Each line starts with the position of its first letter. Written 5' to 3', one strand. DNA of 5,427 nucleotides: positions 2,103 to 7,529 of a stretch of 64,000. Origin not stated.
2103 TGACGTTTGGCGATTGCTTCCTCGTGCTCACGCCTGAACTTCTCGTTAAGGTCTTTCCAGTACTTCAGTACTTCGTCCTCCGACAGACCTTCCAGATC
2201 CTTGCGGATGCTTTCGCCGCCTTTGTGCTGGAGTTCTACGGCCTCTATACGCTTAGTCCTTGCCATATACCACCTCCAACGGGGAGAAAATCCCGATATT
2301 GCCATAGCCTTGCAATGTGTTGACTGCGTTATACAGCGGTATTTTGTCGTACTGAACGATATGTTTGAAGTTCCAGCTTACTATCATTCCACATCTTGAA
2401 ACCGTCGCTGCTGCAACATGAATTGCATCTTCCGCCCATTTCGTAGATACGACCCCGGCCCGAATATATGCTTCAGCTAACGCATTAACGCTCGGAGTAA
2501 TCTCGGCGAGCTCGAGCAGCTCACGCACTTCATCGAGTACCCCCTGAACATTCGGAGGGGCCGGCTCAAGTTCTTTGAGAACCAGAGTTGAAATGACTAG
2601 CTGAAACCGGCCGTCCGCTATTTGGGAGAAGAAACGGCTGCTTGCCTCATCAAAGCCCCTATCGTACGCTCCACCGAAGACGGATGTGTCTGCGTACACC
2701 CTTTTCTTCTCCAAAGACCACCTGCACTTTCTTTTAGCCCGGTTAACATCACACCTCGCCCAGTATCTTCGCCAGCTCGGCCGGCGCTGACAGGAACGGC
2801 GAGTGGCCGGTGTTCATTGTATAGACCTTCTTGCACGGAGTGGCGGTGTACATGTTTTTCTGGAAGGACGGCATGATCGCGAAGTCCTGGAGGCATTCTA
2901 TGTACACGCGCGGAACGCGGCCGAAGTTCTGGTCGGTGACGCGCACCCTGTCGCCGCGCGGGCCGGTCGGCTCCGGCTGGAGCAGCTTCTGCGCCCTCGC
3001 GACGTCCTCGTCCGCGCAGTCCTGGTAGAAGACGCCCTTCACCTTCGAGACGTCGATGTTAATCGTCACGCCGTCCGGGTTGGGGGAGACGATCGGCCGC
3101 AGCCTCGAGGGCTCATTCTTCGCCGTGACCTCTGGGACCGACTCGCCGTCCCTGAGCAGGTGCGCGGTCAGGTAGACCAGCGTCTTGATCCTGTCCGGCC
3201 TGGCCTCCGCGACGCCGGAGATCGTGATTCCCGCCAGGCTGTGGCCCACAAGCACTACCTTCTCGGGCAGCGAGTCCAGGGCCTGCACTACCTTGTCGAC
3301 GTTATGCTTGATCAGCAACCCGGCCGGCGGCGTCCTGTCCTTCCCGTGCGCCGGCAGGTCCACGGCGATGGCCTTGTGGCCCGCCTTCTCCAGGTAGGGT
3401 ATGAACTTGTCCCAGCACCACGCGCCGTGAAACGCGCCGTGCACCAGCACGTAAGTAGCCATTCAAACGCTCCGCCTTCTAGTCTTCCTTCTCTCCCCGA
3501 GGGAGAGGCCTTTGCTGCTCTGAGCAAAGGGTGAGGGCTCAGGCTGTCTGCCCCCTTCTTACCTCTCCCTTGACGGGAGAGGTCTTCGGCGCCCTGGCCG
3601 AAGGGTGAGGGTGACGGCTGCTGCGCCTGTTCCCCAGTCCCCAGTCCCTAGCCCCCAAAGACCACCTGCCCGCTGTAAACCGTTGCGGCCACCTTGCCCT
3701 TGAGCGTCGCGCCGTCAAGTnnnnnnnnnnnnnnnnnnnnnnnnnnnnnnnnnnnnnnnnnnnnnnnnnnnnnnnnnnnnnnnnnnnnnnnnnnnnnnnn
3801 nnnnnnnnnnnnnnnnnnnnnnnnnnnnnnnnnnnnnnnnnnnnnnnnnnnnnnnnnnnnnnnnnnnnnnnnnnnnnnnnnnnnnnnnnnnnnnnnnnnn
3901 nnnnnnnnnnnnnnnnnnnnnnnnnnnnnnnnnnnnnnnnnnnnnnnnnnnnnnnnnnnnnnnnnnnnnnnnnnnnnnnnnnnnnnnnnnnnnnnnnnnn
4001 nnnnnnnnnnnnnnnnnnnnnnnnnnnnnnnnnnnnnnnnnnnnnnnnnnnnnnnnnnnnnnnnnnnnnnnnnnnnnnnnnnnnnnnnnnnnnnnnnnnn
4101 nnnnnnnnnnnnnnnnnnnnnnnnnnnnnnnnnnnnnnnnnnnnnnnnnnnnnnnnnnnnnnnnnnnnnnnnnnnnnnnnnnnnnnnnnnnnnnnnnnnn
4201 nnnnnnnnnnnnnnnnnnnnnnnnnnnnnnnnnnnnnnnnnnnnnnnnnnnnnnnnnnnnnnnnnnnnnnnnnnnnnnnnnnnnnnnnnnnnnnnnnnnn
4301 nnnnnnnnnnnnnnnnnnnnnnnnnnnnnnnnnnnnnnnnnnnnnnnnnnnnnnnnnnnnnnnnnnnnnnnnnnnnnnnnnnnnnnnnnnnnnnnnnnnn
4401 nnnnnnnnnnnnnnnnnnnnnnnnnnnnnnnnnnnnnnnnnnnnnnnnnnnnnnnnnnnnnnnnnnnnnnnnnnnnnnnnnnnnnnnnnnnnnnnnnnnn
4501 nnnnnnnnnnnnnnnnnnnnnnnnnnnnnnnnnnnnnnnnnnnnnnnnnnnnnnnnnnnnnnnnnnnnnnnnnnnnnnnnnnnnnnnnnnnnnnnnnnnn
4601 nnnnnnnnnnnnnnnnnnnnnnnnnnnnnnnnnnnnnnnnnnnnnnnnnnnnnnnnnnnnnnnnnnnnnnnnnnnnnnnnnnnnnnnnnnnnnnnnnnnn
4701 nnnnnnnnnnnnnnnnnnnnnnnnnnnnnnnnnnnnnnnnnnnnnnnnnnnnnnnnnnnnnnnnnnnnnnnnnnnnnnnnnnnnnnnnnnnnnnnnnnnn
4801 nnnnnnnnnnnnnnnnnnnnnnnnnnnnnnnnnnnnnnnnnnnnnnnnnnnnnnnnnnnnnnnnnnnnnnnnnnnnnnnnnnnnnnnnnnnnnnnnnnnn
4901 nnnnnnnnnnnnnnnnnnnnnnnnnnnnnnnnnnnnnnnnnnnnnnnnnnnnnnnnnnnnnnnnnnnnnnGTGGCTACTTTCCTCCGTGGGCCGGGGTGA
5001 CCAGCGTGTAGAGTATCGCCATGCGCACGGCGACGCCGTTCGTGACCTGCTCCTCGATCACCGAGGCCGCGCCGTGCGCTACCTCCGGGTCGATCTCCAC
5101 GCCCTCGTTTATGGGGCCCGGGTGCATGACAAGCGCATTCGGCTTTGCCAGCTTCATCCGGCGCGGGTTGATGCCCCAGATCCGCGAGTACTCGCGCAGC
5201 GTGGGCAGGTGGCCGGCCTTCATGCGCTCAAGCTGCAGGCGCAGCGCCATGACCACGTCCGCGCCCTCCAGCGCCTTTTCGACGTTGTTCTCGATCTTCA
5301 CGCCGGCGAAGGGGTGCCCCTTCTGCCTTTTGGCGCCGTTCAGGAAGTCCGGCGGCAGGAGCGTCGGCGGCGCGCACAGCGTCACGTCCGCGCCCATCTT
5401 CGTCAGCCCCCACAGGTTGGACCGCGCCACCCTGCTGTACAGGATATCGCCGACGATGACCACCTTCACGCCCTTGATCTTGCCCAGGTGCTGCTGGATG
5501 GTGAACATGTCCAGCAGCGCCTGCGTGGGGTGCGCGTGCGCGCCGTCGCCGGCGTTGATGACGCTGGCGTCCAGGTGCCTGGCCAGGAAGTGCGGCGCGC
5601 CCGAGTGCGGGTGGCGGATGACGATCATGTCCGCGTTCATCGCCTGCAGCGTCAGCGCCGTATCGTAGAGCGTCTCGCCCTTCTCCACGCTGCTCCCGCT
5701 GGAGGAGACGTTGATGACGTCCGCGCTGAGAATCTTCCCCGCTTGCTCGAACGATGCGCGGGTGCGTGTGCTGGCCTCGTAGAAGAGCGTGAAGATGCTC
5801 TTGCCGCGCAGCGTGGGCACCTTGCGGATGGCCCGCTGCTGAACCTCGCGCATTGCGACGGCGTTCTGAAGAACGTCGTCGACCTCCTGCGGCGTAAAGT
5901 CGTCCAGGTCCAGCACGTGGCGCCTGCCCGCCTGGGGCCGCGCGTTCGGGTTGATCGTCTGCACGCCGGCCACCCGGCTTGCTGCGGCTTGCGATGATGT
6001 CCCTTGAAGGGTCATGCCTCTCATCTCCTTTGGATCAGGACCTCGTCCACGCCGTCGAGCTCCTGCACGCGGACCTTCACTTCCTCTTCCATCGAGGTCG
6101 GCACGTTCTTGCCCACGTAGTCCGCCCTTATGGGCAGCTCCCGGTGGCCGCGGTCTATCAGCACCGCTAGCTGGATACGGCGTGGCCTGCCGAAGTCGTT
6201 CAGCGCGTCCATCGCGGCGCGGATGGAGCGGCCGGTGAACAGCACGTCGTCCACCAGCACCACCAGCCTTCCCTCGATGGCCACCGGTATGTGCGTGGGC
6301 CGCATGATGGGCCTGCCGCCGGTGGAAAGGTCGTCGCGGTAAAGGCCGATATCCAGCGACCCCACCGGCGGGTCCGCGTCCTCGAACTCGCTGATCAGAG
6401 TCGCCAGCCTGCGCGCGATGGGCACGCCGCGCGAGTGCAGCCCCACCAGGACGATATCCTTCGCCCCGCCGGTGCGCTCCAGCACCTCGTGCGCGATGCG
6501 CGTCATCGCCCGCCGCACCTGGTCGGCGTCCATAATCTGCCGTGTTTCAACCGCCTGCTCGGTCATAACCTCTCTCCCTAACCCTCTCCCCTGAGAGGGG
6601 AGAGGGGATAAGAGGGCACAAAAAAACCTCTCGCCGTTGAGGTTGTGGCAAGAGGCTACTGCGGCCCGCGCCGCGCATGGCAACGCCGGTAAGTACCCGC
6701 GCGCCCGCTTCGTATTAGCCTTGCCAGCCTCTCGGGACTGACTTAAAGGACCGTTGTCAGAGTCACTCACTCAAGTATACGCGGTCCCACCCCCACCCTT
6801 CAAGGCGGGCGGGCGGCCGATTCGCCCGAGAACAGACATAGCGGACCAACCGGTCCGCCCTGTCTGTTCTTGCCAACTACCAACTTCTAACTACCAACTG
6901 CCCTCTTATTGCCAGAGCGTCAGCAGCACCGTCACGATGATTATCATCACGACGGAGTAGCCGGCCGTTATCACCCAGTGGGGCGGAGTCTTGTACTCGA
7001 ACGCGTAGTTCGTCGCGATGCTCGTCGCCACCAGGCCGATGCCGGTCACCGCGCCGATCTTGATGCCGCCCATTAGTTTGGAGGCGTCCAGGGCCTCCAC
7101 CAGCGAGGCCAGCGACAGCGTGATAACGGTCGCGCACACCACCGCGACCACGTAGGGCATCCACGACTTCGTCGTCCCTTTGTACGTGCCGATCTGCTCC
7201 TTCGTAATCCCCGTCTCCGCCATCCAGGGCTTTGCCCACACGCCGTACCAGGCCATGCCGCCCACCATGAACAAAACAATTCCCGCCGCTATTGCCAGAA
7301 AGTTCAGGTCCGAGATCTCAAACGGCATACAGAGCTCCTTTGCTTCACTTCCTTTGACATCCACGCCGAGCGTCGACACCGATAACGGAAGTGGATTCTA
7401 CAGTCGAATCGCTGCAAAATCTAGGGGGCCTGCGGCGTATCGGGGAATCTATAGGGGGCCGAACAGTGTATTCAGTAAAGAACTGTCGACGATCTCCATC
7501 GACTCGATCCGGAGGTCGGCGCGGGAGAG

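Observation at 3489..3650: Tandem double-hairpin modules plus CCCCAGT heptamers splitting the pyr operon after pyrC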

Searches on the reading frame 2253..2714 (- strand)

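Call 83: search_protein_families(library=pfam, proteins=[window:2253-2714:-], max_evalue=0.01)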
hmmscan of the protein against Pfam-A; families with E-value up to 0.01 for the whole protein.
window:2253-2714:- (153 aa): 1 family
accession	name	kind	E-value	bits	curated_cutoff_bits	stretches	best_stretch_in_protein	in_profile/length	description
PF13470.12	PIN_3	-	3.1e-05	25.2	27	1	6-117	2-115/115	PIN domain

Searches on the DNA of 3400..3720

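Call 22: search_rna_families(source=window, start=3400, end=3720, threshold=evalue, max_evalue=10)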
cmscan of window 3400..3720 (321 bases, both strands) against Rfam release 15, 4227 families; matches with E-value up to 10: 1.
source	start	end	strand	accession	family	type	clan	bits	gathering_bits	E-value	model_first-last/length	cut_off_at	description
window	3487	3538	+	RF01762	whalefall-1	Gene; sRNA;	-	18.5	37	0.021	1-56/56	no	Whalefall-1 RNA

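Call 23: search_rna_families(source=window, start=3470, end=3630, threshold=evalue, max_evalue=10, show_alignments=4)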
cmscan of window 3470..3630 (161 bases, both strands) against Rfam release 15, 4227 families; matches with E-value up to 10: 13.
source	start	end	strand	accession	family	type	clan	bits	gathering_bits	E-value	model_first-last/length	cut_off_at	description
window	3559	3612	+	RF01762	whalefall-1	Gene; sRNA;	-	21.4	37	0.0012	1-56/56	no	Whalefall-1 RNA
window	3487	3538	+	RF01762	whalefall-1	Gene; sRNA;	-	18.5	37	0.011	1-56/56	no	Whalefall-1 RNA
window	3527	3573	+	RF04226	mir-9186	Gene; miRNA;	-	15.2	73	1.6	1-80/80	no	mir-9186 microRNA precursor family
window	3505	3609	-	RF02809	RsmW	Gene; sRNA;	CL00106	15.1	52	1.1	1-124/124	no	RsmW RNA family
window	3491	3581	-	RF03891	mir-2545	Gene; miRNA;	-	15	94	2.3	1-118/118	no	mir-2545 microRNA precursor family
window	3494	3573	-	RF02953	DUF1874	Cis-reg;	-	14.1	42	2.7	1-93/93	no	DUF1874 RNA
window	3487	3585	+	RF03600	MIR3627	Gene; miRNA;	-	14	64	1.8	1-89/89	no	MIR3627 microRNA precursor family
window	3483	3586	+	RF02837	anti-hemB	Gene; sRNA;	-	13.2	49.5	0.72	1-81/81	no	Burkholderia RNA 7 (anti-hemB)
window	3559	3582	-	RF02795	Pab91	Gene; snRNA; snoRNA; HACA-box;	-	12.4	71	8.7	1-57/57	no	Pab91 RNA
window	3474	3502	+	RF01965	RMST_4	Gene; lncRNA;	-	11.4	40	5.5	80-108/108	no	Rhabdomyosarcoma 2 associated transcript conserved region 4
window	3583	3630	-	RF00549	IRES_c-sis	Cis-reg; IRES;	-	7.1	31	7.3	571-621/621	5'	c-sis internal ribosome entry site (IRES)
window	3493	3630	+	RF02042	HOTTIP_3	Gene; lncRNA;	-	6.7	50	0.93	144-277/353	3'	HOXA transcript at the distal tip, conserved region 3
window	3481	3630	+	RF02041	HOTTIP_2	Gene; lncRNA;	-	4.2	80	3.2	1-133/374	3'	HOXA transcript at the distal tip, conserved region 2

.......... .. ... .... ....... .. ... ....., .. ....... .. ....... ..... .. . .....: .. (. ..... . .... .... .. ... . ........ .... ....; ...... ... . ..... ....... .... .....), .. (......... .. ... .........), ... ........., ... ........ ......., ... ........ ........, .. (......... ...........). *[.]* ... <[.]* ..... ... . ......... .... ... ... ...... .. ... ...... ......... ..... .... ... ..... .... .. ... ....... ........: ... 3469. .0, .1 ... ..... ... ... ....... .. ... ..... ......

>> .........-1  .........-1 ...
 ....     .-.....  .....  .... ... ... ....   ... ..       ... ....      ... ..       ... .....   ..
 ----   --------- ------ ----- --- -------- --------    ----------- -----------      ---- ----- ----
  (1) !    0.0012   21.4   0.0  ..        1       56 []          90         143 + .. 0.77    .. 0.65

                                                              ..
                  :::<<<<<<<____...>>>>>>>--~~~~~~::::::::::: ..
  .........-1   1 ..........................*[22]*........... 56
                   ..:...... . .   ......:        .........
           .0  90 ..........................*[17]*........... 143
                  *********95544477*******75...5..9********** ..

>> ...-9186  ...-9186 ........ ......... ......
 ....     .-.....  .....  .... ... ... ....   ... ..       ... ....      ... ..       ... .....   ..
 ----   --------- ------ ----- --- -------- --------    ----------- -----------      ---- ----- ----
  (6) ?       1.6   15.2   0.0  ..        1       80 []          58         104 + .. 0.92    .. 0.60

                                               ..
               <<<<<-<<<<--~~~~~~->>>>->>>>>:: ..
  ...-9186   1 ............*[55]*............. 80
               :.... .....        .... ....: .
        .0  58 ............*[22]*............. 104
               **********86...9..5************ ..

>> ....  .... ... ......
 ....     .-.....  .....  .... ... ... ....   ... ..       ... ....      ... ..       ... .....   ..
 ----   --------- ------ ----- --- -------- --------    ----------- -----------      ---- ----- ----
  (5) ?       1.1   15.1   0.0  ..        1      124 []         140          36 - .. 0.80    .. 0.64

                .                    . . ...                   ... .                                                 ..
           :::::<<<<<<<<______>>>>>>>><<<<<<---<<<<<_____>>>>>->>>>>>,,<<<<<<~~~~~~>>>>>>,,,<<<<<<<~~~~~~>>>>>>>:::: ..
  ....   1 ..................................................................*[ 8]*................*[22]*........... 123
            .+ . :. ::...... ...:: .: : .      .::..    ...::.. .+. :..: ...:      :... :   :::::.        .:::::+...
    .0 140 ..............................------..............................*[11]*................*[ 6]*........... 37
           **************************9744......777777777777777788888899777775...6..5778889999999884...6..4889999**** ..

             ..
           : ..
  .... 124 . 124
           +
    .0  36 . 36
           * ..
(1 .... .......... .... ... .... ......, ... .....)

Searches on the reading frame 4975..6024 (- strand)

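Call 4: search_protein_families(library=pfam, proteins=[window:4975-6024:-])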
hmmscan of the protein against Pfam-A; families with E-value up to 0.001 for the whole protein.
window:4975-6024:- (349 aa): 2 families
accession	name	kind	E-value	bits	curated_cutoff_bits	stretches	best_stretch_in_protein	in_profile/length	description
PF02729.26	OTCace_N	-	8.9e-46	156.1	29.9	1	35-178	1-148/148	Aspartate/ornithine carbamoyltransferase, carbamoyl-P binding domain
PF00185.30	OTCace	-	6.1e-30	104.8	29.4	1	184-340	1-156/157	Aspartate/ornithine carbamoyltransferase, Asp/Orn binding domain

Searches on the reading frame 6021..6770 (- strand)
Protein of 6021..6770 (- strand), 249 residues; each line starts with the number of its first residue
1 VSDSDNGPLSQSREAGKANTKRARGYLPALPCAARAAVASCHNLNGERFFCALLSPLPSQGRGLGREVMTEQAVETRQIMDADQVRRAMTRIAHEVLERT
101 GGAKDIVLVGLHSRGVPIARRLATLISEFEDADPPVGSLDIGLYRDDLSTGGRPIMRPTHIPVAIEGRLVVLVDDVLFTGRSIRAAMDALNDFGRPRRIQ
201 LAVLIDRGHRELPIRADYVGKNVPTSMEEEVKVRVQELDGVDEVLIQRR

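Call 4: search_protein_families(library=pfam, proteins=[window:6021-6770:-])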
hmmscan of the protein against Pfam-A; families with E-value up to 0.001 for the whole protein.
window:6021-6770:- (249 aa): 2 families
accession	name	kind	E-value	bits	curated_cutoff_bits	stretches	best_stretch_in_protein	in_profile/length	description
PF00156.33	Pribosyltran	-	1.7e-20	73.3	26.3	1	78-226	4-145/158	Phosphoribosyl transferase domain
PF14681.12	UPRTase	-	2e-05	24.6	27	1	115-205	70-159/206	Uracil phosphoribosyltransferase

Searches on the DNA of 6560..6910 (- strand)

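Call 92: search_dna_similar(query=window:6566-6612:-, collection=ecoli_genomes, mode=distant, max_evalue=10, max_rows=8)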
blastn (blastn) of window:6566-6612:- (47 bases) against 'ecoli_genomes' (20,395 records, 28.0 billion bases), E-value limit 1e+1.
Records with a match: 5453; places in all: 65491; records where one place covers at least 80% of the query: 5377.
Genomes with a match: 5426 of 5426; with a place that covers at least 80% of the query: 5352. Places per genome that has any: lowest 1, median 13, highest 24. On chromosomes: 65458 places; on plasmids: 33.
Best place of each record, by identity: 90-95% 91; 80-90% 5351; 60-80% 11.
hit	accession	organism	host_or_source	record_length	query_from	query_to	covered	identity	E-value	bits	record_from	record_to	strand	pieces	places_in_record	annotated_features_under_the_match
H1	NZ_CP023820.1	Escherichia coli strain 7/2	Homo sapiens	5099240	4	47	94%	86.4%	5e-3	46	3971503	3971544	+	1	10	none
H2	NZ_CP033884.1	Escherichia coli strain 50579417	Homo sapiens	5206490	4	47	94%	86.4%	5e-3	46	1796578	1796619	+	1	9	none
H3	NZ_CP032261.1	Escherichia coli strain AR_0067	missing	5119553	4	47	94%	86.4%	5e-3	46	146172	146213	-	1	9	none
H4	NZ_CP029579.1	Escherichia coli strain DA33137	Homo sapiens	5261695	4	47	94%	86.4%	5e-3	46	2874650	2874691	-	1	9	none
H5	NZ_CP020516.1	Escherichia coli strain 222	Homo sapiens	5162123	4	47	94%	86.4%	5e-3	46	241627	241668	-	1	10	none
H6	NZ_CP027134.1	Escherichia coli strain AR_0372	missing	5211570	4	47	94%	86.4%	5e-3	46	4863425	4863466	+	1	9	none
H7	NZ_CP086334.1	Escherichia coli strain EBJ003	Homo sapiens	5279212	4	47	94%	86.4%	5e-3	46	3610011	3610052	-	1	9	none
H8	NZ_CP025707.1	Escherichia coli strain YDC107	Homo sapiens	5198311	4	47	94%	86.4%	5e-3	46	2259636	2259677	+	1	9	none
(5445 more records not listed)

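Call 93: get_annotated_region(hit=H1, flank=300)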
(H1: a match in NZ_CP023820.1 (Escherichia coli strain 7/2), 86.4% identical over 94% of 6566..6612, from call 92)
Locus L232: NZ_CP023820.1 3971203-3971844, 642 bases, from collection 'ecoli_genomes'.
description: Escherichia coli strain 7/2 chromosome, complete genome
organism: Escherichia coli strain 7/2 (NCBI taxid 562)
replicon: chromosome; assembly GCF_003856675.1
host: Homo sapiens; source: feces; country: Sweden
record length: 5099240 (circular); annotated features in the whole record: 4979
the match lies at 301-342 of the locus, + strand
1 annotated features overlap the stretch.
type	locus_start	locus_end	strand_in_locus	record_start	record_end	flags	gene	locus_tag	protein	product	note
CDS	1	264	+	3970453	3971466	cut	yhjD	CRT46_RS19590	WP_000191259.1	inner membrane protein YhjD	-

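Call 96: search_rna_families(source=window, start=6560, end=6910, threshold=evalue, max_evalue=1, show_alignments=1)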
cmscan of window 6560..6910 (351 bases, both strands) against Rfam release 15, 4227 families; matches with E-value up to 1: 4.
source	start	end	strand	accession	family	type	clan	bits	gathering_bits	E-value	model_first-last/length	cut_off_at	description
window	6618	6753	-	RF00515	PyrR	Cis-reg;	-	47.1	54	1.4e-05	1-115/115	no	PyrR binding site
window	6561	6631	+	RF00736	mir-320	Gene; miRNA;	-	21.3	55.5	0.017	1-76/76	no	mir-320 microRNA precursor family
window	6580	6605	-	RF02795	Pab91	Gene; snRNA; snoRNA; HACA-box;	-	20.6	71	0.17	1-57/57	no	Pab91 RNA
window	6577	6610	-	RF03520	mir-3059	Gene; miRNA;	-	19.1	88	0.27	1-59/59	no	mir-3059 microRNA precursor family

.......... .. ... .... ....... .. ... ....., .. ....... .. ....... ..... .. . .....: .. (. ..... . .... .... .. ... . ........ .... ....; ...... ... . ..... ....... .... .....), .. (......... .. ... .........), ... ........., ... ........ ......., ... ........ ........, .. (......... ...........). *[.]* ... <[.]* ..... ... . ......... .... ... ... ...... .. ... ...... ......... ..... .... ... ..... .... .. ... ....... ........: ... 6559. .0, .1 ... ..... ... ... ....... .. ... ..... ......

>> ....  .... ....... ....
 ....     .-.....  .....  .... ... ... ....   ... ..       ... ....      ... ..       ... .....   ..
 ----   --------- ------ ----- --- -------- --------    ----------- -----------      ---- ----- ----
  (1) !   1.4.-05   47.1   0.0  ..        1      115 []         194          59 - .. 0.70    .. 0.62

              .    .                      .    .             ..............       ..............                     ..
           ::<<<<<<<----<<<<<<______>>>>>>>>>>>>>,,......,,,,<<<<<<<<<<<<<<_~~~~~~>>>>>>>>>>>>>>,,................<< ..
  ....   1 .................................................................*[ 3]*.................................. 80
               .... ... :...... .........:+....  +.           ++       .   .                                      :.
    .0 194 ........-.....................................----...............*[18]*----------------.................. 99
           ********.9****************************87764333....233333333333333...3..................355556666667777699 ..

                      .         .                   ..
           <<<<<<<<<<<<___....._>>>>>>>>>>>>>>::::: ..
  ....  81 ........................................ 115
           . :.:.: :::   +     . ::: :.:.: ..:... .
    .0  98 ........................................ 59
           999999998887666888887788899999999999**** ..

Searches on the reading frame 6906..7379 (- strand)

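Call 4: search_protein_families(library=pfam, proteins=[window:6906-7379:-])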
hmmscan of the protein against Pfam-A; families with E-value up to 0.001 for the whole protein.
window:6906-7379:- (157 aa): 1 family
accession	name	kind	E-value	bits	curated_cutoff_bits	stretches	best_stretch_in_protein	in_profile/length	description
PF08570.15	DUF1761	-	6.1e-21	75.4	31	1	28-154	1-123/123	Protein of unknown function (DUF1761)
